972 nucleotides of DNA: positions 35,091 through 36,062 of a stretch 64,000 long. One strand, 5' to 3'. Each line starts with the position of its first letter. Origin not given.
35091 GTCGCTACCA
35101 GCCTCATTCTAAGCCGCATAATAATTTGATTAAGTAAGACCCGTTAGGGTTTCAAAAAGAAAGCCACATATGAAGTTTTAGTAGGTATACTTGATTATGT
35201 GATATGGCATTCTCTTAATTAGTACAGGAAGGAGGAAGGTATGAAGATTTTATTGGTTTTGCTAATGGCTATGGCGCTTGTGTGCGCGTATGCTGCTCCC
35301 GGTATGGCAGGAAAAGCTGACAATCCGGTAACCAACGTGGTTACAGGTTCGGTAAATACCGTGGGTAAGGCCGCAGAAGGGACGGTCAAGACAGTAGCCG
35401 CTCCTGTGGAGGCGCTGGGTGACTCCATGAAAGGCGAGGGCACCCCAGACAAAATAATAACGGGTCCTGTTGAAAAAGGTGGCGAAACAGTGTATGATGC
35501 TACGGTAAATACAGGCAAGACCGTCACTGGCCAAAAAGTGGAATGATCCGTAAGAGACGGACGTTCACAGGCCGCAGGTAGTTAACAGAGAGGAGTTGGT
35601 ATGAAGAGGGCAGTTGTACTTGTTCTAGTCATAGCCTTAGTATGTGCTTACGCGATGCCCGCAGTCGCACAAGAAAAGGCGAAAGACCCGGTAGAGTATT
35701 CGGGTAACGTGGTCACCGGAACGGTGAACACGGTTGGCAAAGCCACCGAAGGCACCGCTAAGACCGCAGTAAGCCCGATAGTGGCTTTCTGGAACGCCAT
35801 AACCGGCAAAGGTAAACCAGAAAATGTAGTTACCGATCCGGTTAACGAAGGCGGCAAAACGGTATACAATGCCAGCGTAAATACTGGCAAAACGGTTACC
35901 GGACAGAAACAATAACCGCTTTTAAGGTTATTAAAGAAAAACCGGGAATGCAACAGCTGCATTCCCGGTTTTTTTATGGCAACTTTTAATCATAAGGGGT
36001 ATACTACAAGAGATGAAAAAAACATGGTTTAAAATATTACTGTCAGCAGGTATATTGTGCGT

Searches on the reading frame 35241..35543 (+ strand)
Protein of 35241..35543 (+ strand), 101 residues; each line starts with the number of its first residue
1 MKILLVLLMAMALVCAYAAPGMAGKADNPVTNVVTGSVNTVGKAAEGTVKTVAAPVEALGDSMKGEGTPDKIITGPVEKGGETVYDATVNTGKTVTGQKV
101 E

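Call 3: search_protein_families(library=pfam, proteins=[window:35241-35543:+], max_evalue=1)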
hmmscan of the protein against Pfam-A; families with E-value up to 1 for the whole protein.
window:35241-35543:+ (101 aa): 1 family
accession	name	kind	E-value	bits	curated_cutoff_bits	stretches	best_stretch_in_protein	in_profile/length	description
PF06451.17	Moricin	-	0.02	15.1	27.6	1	2-43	3-47/62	Moricin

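Call 79: search_protein_families(library=ncbifam, proteins=[window:35241-35543:+], max_evalue=0.01)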
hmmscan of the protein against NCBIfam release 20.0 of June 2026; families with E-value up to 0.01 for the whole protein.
window:35241-35543:+ (101 aa): 0 families

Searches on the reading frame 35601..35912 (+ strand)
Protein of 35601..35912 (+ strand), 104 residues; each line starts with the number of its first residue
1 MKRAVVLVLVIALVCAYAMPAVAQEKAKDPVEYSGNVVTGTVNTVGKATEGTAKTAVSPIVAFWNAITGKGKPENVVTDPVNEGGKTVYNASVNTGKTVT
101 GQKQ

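Call 3: search_protein_families(library=pfam, proteins=[window:35601-35912:+], max_evalue=1)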
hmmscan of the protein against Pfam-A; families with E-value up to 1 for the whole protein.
window:35601-35912:+ (104 aa): 3 families
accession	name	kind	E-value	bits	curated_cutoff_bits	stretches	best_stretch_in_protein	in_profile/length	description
PF12612.13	TFCD_C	-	0.02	15.2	22.4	1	32-74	76-118/187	Tubulin folding cofactor D C terminal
PF01456.22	Mucin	-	0.036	14.5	34.7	1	3-64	4-63/143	Mucin-like glycoprotein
PF12396.14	DUF3659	-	0.13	12.6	24.8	1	31-56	8-33/61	Protein of unknown function (DUF3659)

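Call 57: search_protein_families(library=ncbifam, proteins=[window:35601-35912:+], max_evalue=0.01)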
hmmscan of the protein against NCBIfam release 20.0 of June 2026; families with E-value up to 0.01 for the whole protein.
window:35601-35912:+ (104 aa): 0 families
